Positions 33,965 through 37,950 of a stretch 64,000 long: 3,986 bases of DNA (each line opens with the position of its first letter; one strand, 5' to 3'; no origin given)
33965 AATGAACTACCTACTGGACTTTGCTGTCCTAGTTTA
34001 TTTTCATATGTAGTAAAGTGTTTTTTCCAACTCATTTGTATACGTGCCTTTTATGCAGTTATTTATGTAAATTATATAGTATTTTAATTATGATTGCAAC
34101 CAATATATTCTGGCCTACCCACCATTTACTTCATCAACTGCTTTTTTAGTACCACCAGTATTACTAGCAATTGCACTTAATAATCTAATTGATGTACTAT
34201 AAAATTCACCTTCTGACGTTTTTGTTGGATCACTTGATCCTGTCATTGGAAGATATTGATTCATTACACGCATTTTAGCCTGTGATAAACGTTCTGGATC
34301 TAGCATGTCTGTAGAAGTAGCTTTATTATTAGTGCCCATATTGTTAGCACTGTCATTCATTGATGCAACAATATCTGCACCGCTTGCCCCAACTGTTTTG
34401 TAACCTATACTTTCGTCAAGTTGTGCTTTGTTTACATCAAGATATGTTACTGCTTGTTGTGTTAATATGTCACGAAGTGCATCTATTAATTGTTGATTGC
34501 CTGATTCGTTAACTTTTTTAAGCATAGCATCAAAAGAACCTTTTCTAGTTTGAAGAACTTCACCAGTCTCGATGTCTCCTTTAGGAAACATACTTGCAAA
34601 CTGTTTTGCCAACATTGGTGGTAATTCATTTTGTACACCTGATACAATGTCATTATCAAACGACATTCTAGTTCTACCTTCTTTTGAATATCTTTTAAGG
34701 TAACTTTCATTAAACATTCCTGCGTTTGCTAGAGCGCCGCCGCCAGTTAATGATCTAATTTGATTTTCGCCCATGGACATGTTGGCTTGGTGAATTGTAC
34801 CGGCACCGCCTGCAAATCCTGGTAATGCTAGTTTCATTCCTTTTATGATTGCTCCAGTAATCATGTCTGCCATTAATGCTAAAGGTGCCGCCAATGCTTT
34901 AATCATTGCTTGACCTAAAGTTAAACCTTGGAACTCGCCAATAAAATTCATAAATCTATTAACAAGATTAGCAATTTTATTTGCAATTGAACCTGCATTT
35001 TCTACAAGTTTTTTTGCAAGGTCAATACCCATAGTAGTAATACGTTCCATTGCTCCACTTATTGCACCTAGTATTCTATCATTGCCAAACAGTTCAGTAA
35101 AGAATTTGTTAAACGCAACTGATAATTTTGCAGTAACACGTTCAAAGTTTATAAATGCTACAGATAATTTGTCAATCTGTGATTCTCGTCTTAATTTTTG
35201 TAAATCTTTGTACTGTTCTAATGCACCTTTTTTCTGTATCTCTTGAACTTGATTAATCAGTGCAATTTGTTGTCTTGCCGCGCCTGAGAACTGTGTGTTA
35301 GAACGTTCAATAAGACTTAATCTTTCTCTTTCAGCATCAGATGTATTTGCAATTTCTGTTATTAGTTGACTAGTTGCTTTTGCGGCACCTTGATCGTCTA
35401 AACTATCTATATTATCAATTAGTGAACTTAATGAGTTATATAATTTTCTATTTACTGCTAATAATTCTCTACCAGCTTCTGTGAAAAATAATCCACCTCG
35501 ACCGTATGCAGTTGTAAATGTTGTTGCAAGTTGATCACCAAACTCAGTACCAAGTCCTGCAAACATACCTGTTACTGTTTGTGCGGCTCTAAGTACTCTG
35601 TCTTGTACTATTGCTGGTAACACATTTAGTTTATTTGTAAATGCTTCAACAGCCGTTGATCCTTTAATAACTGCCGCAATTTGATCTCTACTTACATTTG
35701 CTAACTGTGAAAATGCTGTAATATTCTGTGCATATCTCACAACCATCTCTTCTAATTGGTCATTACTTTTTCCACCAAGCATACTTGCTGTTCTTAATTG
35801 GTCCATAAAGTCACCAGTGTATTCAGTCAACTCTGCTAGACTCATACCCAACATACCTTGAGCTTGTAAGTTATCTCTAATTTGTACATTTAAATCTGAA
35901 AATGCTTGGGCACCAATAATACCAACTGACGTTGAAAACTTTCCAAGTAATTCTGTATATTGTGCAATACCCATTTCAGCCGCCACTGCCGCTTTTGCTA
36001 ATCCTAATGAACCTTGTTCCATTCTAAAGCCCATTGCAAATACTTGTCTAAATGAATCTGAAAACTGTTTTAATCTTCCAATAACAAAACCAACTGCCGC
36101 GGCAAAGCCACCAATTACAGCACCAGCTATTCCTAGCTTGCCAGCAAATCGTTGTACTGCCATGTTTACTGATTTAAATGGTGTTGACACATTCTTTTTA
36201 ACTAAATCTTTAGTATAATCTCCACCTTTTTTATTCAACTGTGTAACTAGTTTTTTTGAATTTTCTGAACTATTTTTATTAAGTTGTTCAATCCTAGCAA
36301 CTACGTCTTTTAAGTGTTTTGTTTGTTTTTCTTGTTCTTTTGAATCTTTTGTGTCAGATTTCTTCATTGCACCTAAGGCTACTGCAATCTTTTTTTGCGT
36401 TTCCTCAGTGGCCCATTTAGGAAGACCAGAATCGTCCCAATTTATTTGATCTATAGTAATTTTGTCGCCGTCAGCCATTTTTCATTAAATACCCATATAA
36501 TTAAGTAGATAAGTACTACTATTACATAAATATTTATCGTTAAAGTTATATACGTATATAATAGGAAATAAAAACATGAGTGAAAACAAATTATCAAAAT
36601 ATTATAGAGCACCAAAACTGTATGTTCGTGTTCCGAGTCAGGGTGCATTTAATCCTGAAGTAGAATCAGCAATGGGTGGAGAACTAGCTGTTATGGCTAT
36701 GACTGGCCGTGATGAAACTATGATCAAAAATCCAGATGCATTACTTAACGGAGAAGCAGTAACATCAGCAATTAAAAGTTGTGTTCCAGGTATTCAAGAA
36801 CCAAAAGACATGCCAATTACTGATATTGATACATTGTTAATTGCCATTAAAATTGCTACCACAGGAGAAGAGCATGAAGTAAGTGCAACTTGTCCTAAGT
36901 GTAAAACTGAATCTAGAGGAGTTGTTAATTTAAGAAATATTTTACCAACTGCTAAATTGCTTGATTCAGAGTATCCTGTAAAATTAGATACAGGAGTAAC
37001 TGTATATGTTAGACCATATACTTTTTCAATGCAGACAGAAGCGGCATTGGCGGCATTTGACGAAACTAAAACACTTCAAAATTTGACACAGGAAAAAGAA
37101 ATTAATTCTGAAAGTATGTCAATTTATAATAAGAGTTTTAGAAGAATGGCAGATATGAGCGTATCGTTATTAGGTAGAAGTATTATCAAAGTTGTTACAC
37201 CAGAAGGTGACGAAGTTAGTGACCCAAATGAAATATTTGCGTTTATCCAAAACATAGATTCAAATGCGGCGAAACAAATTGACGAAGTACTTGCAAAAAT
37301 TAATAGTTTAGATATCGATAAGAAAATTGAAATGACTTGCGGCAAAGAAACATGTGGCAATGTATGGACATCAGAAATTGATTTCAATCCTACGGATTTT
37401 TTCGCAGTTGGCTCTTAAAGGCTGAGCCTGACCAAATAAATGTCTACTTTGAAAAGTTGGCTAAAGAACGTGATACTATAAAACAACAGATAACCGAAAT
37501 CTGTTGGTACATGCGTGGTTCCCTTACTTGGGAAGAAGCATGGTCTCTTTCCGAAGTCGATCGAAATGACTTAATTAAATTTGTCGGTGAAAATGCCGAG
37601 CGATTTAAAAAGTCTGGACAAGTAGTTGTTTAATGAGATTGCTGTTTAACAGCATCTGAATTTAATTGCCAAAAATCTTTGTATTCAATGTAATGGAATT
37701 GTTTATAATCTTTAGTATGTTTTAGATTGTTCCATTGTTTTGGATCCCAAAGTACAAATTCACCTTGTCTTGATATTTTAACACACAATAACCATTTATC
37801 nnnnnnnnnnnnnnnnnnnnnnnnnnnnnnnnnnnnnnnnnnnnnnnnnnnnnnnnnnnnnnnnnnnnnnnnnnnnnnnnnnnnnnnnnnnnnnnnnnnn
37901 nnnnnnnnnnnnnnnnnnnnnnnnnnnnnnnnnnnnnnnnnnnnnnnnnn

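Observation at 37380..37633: Probable programmed -1 frameshift in a T4 gp26-like gene: lambda G/GT-style tail chaperone pair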

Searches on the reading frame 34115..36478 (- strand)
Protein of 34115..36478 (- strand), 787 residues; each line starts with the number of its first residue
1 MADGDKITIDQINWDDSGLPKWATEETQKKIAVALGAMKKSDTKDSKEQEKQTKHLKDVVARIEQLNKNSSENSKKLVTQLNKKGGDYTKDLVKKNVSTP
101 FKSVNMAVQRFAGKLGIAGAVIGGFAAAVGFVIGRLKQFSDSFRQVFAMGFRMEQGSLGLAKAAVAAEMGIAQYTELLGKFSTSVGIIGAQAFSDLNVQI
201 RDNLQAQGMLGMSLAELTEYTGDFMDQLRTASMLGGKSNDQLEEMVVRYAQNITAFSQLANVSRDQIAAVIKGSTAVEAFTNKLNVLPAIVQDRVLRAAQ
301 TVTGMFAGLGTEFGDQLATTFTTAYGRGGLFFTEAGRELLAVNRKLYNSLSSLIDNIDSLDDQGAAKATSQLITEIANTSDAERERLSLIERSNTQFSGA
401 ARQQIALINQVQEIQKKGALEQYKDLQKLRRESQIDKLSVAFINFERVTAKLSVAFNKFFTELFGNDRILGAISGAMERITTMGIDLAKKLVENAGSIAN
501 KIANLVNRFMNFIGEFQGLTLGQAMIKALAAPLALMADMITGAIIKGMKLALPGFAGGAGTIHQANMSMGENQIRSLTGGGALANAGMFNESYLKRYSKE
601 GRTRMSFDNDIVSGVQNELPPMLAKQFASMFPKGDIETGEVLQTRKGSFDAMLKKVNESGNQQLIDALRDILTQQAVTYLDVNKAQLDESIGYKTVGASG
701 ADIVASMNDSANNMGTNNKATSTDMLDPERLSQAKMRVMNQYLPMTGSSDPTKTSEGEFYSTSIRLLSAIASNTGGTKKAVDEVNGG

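Call 6: search_protein_families(library=pfam, proteins=[window:34115-36478:-], max_evalue=0.01)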
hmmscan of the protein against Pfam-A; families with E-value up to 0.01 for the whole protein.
window:34115-36478:- (787 aa): 1 family
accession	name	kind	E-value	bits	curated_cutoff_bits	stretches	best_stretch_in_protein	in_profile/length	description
PF20547.3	DUF6761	-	0.0044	17.5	27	0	200-258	14-72/82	Family of unknown function (DUF6761)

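Call 7: search_protein_families(library=phrogs, proteins=[window:34115-36478:-], max_evalue=0.01)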
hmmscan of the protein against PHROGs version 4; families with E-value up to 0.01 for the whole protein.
window:34115-36478:- (787 aa): 1 family
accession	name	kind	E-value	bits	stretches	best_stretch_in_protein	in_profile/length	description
phrog_1293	-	tail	0.00021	20.2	1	478-585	472-575/1424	tail length tape measure protein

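Call 84: search_protein_families(library=ncbifam, proteins=[window:34115-36478:-], max_evalue=0.01)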
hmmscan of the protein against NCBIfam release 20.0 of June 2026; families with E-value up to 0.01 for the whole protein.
window:34115-36478:- (787 aa): 0 families

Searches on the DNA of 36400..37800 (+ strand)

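Call 8: search_dna_similar(query=window:36400-37800:+, collection=phages, mode=distant, max_rows=40)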
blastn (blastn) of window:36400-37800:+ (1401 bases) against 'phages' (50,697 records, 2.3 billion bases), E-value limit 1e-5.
Records with a match: 4; places in all: 4; records where one place covers at least 80% of the query: 0.
Best place of each record, by identity: 60-80% 4.
By first word of the organism name: Pseudomonas 4.
By host as written in the record: Pseudomonas aeruginosa 2; - 1; Pseudomonas aeruginosa PAO1 1.
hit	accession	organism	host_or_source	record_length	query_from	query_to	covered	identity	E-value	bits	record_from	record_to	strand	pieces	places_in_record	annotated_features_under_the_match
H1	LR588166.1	Pseudomonas phage vB_PaeM_MIJ3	-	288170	186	400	15%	70.1%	5e-13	82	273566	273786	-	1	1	baseplate hub subunit: baseplate hub subunit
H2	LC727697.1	Pseudomonas phage sp. 30-2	Pseudomonas aeruginosa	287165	186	400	15%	70.1%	5e-13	82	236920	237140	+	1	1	hypothetical protein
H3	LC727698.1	Pseudomonas phage sp. 30-3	Pseudomonas aeruginosa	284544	186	400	15%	70.1%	5e-13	82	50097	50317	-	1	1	hypothetical protein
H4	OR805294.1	Pseudomonas phage Ettore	Pseudomonas aeruginosa PAO1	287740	186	400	15%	70.1%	5e-13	82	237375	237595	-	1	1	baseplate hub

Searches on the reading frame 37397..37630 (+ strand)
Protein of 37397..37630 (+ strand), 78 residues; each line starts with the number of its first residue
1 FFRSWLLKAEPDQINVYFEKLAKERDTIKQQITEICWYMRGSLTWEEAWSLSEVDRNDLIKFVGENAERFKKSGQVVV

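Call 44: find_related_loci(query=A3, collection=viral_contigs, flank=1500)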
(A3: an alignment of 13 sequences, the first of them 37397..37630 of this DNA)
Query A3 (78 aa) in viral_contigs; peptide patterns used: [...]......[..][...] (x = any residue, [..] = any of these).
600 stretches matched a pattern (row limit reached: there are more); 562 encode a relative of the query (tblastn E <= 1e-3); the best 80 are kept; 80 distinct loci.
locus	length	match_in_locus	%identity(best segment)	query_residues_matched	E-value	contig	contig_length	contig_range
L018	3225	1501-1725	79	1-75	9e-41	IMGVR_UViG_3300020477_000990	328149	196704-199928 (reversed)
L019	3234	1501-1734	49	1-78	2e-23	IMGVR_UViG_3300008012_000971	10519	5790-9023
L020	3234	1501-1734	47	1-78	3e-23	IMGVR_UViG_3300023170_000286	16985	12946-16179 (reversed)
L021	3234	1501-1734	46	1-78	2e-22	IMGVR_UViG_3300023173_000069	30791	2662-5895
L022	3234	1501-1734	46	1-78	1e-21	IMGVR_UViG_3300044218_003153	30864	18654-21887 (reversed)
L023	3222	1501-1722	45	1-74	1e-18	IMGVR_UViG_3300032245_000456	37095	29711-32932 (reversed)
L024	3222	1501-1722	43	1-74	2e-17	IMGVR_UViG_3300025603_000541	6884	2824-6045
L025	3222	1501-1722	45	1-74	3e-17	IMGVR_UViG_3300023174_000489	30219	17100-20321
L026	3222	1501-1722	43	1-74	5e-17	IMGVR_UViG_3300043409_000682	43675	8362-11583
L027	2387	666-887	41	1-74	7e-17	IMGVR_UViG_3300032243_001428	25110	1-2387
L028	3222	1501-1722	46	1-74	6e-17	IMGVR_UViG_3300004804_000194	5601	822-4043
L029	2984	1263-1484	42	1-74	1e-16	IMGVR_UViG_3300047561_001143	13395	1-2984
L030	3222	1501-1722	39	1-74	1e-16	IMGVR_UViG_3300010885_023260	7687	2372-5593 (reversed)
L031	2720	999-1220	42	1-74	3e-16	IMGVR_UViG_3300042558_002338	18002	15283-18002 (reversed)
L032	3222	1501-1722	42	1-74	3e-16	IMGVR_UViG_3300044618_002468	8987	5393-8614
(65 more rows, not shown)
